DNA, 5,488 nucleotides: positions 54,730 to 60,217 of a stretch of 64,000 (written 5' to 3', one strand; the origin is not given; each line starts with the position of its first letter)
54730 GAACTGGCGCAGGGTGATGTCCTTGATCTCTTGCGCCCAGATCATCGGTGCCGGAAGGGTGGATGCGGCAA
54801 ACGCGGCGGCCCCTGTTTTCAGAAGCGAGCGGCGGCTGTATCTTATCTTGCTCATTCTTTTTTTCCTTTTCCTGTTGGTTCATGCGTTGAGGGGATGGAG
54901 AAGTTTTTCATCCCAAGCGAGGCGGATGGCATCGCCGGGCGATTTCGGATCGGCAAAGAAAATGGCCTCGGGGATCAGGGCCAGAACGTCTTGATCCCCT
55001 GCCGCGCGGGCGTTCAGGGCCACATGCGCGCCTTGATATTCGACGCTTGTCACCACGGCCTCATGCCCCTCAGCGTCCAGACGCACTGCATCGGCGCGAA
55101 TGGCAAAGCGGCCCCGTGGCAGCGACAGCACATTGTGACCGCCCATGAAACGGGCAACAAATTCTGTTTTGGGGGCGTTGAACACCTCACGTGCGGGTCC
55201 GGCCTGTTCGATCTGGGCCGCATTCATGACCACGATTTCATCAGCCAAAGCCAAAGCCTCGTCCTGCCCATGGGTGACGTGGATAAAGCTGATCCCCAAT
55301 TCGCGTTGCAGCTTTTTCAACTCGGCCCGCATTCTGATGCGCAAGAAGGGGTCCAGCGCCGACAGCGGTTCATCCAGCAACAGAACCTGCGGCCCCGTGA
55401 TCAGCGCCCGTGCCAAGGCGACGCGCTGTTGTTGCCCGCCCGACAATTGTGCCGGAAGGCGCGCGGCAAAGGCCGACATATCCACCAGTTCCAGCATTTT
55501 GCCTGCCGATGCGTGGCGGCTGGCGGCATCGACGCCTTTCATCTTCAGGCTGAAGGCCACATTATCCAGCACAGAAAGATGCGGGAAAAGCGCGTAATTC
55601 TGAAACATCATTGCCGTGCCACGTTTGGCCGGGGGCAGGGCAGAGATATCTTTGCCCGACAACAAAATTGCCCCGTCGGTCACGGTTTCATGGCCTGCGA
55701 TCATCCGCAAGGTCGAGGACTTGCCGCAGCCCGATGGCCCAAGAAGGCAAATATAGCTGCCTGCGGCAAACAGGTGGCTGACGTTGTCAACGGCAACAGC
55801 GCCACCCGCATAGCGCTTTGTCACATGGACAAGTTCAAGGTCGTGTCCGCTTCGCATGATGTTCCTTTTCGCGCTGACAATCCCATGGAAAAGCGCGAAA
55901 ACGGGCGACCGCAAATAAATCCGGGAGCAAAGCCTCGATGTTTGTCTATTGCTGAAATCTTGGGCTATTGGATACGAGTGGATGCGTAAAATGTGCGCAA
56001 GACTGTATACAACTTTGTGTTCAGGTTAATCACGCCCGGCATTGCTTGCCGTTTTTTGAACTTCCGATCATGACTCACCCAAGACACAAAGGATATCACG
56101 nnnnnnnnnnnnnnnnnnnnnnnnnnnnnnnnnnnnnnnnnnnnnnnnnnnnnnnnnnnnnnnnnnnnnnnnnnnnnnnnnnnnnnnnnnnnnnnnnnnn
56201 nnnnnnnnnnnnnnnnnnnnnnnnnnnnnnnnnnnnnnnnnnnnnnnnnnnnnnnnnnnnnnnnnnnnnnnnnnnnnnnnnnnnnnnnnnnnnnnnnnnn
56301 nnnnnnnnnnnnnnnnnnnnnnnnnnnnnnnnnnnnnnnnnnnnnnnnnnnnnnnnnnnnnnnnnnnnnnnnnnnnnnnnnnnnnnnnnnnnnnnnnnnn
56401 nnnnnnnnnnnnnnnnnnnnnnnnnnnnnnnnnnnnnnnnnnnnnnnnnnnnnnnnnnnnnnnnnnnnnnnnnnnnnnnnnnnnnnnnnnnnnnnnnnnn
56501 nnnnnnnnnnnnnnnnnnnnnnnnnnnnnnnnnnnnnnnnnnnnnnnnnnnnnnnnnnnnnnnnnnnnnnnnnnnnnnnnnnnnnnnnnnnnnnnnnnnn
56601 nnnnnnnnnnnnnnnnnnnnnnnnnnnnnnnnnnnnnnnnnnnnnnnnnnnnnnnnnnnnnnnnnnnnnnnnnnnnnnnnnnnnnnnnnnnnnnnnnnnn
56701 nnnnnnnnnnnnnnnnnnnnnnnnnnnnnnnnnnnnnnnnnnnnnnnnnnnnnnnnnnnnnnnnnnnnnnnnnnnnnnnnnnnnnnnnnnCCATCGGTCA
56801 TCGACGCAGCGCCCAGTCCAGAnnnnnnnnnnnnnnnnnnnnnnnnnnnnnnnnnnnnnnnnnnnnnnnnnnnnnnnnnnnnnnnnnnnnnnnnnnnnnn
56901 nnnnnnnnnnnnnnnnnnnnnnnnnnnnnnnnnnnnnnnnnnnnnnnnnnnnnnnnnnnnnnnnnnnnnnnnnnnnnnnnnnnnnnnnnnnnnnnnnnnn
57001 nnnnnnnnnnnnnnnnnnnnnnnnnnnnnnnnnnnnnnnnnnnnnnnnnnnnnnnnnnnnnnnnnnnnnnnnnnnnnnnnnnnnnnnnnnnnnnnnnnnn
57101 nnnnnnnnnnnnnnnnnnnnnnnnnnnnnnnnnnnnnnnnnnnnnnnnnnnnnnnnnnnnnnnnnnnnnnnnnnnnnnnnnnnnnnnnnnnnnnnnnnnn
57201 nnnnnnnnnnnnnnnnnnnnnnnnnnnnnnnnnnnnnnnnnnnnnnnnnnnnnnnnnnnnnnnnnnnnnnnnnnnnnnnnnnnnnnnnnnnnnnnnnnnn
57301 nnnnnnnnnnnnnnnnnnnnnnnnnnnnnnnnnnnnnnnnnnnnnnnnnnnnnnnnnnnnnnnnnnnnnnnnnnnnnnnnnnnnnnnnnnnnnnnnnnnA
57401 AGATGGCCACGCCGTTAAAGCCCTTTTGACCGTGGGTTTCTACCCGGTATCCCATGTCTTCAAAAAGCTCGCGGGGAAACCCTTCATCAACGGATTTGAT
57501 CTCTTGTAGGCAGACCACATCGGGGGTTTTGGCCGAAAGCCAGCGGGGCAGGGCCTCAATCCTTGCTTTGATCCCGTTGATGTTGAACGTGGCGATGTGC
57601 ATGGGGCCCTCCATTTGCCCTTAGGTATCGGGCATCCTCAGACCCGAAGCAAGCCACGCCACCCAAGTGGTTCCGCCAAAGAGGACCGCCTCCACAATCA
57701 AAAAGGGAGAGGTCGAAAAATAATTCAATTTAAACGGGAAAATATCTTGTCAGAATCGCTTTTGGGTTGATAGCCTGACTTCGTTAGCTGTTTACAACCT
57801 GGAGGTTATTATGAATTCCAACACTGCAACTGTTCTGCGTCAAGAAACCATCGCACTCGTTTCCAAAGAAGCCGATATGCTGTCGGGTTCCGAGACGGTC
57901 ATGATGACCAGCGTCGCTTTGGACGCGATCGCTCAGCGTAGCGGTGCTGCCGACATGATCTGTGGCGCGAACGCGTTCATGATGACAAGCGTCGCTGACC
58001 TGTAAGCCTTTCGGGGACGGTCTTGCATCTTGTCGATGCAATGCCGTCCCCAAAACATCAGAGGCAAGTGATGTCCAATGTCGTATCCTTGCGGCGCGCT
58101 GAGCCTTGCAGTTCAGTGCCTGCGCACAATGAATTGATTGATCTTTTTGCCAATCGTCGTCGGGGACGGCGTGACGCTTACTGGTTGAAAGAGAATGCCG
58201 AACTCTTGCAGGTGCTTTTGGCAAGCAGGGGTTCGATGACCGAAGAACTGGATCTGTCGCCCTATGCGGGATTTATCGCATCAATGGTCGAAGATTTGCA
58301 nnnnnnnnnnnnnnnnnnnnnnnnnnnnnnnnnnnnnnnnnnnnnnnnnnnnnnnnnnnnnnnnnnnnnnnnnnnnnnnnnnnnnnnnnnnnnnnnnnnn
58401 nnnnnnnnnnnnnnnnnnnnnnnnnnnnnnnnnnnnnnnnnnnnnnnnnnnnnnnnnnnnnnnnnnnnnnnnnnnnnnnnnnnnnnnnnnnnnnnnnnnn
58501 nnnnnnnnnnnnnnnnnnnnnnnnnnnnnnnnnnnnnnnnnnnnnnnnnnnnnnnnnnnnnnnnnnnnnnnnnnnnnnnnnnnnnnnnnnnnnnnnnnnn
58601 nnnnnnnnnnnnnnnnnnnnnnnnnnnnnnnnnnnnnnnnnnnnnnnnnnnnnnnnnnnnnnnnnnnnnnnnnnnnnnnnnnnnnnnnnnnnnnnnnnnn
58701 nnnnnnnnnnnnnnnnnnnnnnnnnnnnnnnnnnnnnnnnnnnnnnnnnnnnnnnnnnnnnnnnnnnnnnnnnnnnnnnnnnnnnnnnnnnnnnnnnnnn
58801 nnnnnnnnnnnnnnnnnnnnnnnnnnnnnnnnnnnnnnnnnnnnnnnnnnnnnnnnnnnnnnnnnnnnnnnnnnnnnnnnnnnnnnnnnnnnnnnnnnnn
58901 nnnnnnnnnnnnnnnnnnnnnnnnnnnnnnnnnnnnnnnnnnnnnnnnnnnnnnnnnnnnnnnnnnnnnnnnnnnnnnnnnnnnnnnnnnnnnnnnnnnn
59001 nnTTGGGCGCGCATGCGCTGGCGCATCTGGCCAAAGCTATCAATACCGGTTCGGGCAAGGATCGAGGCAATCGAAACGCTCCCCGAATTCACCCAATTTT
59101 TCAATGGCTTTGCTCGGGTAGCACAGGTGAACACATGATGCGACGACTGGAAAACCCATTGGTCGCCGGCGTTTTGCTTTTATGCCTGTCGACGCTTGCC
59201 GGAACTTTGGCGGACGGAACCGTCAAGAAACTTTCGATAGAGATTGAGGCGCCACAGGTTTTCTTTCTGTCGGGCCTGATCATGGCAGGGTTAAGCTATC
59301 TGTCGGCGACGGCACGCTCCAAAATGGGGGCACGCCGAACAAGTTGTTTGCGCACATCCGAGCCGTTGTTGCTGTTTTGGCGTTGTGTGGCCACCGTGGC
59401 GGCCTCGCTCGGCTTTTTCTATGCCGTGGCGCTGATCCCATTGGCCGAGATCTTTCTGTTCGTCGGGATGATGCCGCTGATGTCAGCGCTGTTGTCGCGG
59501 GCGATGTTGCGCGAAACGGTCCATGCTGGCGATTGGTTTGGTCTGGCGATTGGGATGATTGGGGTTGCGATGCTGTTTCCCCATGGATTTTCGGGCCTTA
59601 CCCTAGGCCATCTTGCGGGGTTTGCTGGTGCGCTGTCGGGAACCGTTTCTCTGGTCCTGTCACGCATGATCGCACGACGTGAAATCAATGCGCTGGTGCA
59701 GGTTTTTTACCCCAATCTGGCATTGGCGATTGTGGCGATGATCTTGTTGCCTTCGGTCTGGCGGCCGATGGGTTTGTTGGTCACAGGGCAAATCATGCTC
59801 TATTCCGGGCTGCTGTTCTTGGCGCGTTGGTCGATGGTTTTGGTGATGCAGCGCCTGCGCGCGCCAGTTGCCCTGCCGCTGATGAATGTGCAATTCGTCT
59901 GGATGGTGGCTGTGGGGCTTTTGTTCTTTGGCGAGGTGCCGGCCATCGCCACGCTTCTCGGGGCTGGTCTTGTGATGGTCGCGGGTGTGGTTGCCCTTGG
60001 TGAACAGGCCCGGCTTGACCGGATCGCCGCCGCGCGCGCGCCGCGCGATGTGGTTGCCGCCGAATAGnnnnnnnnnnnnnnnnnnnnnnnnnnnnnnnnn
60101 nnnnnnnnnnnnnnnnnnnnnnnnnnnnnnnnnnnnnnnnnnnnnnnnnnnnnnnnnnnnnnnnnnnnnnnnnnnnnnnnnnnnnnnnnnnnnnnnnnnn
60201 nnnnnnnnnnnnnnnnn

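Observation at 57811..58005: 64-aa peptide built from a leader-like N-terminus and two copies of a 19-residue module ending in MMTSVA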

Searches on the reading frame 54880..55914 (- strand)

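Call 4: search_protein_families(library=pfam, proteins=[window:54880-55914:-], max_evalue=0.01)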
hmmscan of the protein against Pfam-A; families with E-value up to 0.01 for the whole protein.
window:54880-55914:- (344 aa): 5 families
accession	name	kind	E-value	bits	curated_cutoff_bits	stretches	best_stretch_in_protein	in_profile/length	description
PF00005.33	ABC_tran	-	8.4e-33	114.3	25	1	43-184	2-136/137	ABC transporter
PF08402.16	TOBE_2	-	1.7e-10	41.3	21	1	271-340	2-74/76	TOBE domain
PF09818.15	ABC_ATPase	-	1.8e-05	24.3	23.2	1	134-239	125-255/283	P-loop domain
PF13304.12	AAA_21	-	9.1e-05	23.1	27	0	154-215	235-298/304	AAA domain, putative AbiEii toxin, Type IV TA system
PF13521.12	AAA_28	-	0.0061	17.2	27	0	55-77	2-25/164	AAA domain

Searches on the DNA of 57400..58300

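Call 53: search_rna_families(source=window, start=57400, end=58300, threshold=evalue, max_evalue=1)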
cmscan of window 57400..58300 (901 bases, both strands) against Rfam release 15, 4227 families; matches with E-value up to 1: 0.
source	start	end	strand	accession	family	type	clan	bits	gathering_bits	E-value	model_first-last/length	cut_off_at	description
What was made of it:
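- There is no Rfam match (call 53).
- Tried and rejected: RNA element: no Rfam match at E up to 1 over 57400-58300 (call 53).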

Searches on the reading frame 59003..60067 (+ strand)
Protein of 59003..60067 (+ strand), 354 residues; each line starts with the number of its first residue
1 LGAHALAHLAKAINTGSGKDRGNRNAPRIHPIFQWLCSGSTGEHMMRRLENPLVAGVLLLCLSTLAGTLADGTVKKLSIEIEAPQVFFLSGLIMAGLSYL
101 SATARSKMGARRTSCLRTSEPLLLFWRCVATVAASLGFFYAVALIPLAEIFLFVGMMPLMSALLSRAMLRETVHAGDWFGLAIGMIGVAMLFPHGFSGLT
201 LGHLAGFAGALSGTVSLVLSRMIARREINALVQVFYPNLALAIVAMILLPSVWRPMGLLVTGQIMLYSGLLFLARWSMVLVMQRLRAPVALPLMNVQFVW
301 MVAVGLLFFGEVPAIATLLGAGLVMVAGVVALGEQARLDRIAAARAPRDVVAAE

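Call 4: search_protein_families(library=pfam, proteins=[window:59003-60067:+], max_evalue=0.01)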
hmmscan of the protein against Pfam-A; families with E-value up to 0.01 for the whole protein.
window:59003-60067:+ (354 aa): 1 family
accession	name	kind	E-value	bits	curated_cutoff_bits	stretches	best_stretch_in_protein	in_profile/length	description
PF00892.27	EamA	-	4.6e-11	43.6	28.2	2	56-191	3-133/135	EamA-like transporter family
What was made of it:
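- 59135..60067 (+): 310-aa DMT/EamA-family transporter, translationally coupled to DUF6902 (ATGA overlap); candidate exporter. Pfam EamA (call 4).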

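Call 5: search_protein_families(library=ncbifam, proteins=[window:59003-60067:+], max_evalue=1)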
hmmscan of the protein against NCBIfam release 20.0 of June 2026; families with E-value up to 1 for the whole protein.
window:59003-60067:+ (354 aa): 3 families
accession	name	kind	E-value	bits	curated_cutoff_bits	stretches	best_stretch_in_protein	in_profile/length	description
TIGR00950.1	2A78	equivalog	5.1e-09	35.9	230.2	1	123-327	49-262/264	carboxylate/amino acid/amine transporter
NF011625.2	PRK15051.1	equivalog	0.079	13.2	92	1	264-334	36-109/111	4-amino-4-deoxy-L-arabinose-phosphoundecaprenol flippase subunit ArnE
TIGR01091.1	upp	equivalog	0.16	11.7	208.35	1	314-347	71-104/207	uracil phosphoribosyltransferase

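Call 61: search_protein_families(library=padloc, proteins=[window:59135-60067:+], max_evalue=0.1)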
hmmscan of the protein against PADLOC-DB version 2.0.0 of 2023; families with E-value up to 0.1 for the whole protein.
window:59135-60067:+ (310 aa): 0 families

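Call 62: search_protein_families(library=phrogs, proteins=[window:59135-60067:+], max_evalue=0.1)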
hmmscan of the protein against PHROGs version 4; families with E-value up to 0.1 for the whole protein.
window:59135-60067:+ (310 aa): 2 families
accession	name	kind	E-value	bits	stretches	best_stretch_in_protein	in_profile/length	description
phrog_18638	-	unknown function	2.9e-16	60.8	1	10-287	5-281/294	-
phrog_17492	-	unknown function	1.1e-06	29.2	1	89-289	77-290/310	-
